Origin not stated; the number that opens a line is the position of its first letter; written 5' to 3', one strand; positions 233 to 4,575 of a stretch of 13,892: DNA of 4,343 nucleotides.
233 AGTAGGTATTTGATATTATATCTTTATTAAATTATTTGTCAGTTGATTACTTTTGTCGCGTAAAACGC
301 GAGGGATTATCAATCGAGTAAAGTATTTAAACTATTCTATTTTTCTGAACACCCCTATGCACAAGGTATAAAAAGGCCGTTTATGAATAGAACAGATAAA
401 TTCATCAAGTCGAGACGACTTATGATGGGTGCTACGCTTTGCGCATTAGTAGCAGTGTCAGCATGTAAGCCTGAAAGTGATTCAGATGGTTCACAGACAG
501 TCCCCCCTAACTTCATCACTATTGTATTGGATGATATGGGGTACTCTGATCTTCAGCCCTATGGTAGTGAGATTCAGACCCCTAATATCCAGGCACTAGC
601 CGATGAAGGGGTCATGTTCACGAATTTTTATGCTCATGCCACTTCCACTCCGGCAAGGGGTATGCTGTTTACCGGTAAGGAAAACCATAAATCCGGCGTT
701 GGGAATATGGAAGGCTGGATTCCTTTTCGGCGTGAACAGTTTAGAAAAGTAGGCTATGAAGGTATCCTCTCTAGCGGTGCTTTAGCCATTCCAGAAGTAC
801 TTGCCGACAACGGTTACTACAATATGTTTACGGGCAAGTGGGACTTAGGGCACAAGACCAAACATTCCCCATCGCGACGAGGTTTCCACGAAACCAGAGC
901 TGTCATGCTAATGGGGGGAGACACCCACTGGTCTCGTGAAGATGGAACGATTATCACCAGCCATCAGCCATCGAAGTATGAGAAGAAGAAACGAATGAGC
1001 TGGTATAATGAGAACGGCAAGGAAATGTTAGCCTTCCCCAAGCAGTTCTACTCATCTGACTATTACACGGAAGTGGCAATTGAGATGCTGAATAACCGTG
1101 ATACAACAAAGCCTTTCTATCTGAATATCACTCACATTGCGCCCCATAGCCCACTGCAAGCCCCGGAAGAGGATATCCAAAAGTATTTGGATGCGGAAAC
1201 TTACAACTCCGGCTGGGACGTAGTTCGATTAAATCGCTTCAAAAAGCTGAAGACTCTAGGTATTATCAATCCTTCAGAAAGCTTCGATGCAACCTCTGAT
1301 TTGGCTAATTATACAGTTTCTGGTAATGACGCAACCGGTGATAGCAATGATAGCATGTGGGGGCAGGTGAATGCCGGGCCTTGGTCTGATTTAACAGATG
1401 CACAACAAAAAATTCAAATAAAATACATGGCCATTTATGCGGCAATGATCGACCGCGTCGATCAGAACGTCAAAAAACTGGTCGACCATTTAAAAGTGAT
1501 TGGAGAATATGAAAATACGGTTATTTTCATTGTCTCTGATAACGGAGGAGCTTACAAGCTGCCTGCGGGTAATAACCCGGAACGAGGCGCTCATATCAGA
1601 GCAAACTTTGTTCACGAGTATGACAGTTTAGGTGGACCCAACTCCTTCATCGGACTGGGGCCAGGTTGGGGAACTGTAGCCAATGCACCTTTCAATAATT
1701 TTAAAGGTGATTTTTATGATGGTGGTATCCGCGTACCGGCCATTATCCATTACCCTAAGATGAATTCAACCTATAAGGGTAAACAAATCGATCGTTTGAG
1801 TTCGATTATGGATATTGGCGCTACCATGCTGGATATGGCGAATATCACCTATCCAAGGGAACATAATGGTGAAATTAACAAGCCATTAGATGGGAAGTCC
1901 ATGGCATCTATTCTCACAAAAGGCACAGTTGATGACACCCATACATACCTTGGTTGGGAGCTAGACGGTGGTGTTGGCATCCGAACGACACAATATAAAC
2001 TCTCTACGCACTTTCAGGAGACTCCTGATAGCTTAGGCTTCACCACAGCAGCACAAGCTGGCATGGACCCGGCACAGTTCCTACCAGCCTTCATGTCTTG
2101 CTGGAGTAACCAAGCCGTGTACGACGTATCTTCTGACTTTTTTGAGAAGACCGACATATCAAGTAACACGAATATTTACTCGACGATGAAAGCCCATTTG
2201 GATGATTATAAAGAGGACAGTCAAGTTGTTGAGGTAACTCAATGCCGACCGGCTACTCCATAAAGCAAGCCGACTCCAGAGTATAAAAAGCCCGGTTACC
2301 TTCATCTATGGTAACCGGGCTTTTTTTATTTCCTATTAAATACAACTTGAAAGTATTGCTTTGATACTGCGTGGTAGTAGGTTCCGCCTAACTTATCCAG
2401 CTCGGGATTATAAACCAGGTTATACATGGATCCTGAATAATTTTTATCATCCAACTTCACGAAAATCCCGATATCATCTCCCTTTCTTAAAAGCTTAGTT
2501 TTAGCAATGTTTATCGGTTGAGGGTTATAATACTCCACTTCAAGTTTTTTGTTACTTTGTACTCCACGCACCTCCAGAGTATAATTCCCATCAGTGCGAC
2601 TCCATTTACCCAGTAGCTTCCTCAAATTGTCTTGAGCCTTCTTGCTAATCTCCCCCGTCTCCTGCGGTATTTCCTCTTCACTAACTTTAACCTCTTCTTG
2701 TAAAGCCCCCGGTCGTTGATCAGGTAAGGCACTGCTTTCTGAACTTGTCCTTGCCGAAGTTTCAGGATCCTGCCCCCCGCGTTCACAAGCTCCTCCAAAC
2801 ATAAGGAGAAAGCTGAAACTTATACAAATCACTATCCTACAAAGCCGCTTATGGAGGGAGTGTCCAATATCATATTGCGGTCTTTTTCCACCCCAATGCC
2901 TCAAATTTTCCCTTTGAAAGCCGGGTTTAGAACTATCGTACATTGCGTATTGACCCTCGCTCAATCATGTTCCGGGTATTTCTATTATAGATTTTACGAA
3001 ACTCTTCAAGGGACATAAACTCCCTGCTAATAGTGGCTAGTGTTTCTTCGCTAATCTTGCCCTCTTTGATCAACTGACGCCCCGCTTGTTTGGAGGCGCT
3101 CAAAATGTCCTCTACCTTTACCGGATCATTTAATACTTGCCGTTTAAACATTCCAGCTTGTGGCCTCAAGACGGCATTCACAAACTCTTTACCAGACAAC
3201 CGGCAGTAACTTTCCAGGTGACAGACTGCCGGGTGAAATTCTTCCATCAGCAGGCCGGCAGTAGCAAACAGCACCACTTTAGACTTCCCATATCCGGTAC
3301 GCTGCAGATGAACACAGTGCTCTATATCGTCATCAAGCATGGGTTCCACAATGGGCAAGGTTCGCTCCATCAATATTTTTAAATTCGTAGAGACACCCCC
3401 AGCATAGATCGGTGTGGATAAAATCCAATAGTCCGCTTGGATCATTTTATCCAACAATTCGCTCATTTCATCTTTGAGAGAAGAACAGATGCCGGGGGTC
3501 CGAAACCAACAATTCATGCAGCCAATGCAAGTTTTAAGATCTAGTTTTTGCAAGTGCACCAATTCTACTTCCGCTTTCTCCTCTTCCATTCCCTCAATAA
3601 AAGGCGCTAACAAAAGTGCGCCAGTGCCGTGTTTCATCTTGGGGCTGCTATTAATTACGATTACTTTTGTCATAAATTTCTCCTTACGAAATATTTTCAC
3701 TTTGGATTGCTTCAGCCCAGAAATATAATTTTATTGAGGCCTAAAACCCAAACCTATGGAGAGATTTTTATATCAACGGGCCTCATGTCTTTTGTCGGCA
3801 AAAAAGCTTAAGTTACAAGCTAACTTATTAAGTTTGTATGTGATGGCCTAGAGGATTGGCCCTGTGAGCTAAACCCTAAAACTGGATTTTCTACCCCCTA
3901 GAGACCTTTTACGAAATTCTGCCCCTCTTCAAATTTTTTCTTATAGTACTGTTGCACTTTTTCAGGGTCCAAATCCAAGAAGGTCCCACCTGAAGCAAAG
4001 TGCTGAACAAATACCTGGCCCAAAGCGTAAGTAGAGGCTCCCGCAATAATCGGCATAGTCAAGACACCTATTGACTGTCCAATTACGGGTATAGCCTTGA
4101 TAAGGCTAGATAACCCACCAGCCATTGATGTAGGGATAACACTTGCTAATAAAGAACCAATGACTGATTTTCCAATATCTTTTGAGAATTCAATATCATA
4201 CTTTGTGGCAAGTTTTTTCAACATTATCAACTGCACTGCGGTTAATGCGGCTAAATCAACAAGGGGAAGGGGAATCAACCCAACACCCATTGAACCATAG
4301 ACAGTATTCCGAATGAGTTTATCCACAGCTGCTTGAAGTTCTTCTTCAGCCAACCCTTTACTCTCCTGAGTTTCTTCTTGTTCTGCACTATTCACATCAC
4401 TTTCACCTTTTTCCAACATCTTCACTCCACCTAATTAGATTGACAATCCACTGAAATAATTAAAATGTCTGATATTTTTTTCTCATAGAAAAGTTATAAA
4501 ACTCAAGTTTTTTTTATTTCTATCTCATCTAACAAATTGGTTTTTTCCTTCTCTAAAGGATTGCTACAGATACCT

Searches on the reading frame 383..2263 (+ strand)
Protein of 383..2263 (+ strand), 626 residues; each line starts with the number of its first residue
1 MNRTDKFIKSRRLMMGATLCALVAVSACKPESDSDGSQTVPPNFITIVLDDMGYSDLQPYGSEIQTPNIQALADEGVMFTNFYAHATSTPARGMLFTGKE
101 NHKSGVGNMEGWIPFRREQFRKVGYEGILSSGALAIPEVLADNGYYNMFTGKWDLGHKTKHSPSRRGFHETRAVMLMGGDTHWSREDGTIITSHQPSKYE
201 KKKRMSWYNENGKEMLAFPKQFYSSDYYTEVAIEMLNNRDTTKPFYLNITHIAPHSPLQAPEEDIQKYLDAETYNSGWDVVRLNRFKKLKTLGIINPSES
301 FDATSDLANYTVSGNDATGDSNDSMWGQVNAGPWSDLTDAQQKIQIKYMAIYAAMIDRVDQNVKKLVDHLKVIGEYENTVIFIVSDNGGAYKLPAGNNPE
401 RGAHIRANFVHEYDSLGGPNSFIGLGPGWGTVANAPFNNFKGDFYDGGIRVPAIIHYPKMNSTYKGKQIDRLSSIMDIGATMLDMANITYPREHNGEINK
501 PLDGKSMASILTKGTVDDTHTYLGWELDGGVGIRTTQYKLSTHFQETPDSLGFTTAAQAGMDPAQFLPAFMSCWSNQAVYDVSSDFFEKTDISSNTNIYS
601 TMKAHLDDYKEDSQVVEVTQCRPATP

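Call 7: search_protein_families(library=pfam, proteins=[window:383-2263:+], max_evalue=0.01)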
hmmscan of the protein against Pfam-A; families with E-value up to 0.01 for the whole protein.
window:383-2263:+ (626 aa): 3 families
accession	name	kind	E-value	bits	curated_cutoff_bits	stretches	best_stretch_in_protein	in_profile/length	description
PF00884.28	Sulfatase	-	2.4e-44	152.3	25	1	42-488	1-301/301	Sulfatase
PF16347.10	SGSH_C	-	5.3e-08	33.6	29.3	1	444-547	11-112/154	N-sulphoglucosamine sulphohydrolase, C-terminal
PF01663.27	Phosphodiest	-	3e-05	24.2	23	1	45-388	2-220/342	Type I phosphodiesterase / nucleotide pyrophosphatase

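Call 8: search_protein_families(library=ncbifam, proteins=[window:383-2263:+], max_evalue=0.01)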
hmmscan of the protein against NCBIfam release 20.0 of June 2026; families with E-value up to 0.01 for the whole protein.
window:383-2263:+ (626 aa): 5 families
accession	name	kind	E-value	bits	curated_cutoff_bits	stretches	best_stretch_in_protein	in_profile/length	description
NF010322.0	PRK13759.1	equivalog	7.1e-33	113.8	481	3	38-275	3-232/486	arylsulfatase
NF052527.1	Mn_arylsulf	exception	9.8e-20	70.9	850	2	220-271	175-226/479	manganese-dependent arylsulfatase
NF045661.1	HdlasePehA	equivalog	5.9e-19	68.1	900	2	43-264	4-221/506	phosphoric/sulfuric ester hydrolase PehA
TIGR03417.1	chol_sulfatase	equivalog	1.5e-15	57.1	433.45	2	42-130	3-98/500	choline-sulfatase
NF038282.1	LapC_YejM_PbgA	exception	0.00026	19.4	825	0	345-390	407-452/584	LPS biosynthesis-modulating metalloenzyme YejM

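Call 42: find_encoding_contigs(protein=window:383-2263:+, flank=10000, max_places=2)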
Protein window:383-2263:+ (626 aa): no gene with exactly this product is on record in the collection.

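Call 43: find_encoding_contigs(protein=window:422-2263:+, flank=10000, max_places=2)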
Protein window:422-2263:+ (613 aa): 1 contig read that carries it; 1 place shown.
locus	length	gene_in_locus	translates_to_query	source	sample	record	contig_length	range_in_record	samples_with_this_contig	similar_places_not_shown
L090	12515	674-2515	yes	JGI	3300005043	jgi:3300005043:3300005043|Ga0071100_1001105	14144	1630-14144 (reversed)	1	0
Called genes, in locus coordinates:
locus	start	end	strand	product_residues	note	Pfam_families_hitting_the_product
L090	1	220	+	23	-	?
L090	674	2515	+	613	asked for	PF00884:Sulfatase, PF16347:SGSH_C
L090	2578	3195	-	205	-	-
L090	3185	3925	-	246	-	PF02525:Flavodoxin_2, PF03358:FMN_red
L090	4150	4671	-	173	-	PF05128:DUF697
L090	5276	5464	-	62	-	-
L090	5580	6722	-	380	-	PF13433:Peripla_BP_5, PF13458:Peripla_BP_6, PF01094:ANF_receptor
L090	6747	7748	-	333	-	PF01145:Band_7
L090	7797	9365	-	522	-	PF00664:ABC_membrane, PF00005:ABC_tran, PF13304:AAA_21 (faint), PF02463:SMC_N (weak)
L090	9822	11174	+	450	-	PF00202:Aminotran_3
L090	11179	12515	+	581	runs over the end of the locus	PF02776:TPP_enzyme_N, PF00205:TPP_enzyme_M, PF02775:TPP_enzyme_C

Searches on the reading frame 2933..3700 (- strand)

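Call 7: search_protein_families(library=pfam, proteins=[window:2933-3700:-], max_evalue=0.01)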
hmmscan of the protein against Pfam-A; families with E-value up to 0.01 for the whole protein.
window:2933-3700:- (255 aa): 2 families
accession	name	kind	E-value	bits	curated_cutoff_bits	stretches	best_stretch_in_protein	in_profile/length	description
PF03358.20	FMN_red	-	1.2e-14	54.5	24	1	11-114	1-96/152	NADPH-dependent FMN reductase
PF02525.22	Flavodoxin_2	-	1.6e-08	35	27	1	11-115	1-104/198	Flavodoxin-like fold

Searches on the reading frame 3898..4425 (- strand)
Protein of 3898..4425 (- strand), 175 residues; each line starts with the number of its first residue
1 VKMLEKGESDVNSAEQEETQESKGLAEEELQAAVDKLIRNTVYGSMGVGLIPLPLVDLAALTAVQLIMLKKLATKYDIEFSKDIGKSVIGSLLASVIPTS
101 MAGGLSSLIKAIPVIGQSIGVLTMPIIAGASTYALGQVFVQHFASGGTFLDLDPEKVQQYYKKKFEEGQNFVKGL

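Call 7: search_protein_families(library=pfam, proteins=[window:3898-4425:-], max_evalue=0.01)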
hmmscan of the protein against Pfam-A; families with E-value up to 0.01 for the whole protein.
window:3898-4425:- (175 aa): 1 family
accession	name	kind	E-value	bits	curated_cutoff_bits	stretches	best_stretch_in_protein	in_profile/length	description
PF05128.17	DUF697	-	5.3e-14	52.7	27.7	1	19-166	7-158/162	Domain of unknown function (DUF697)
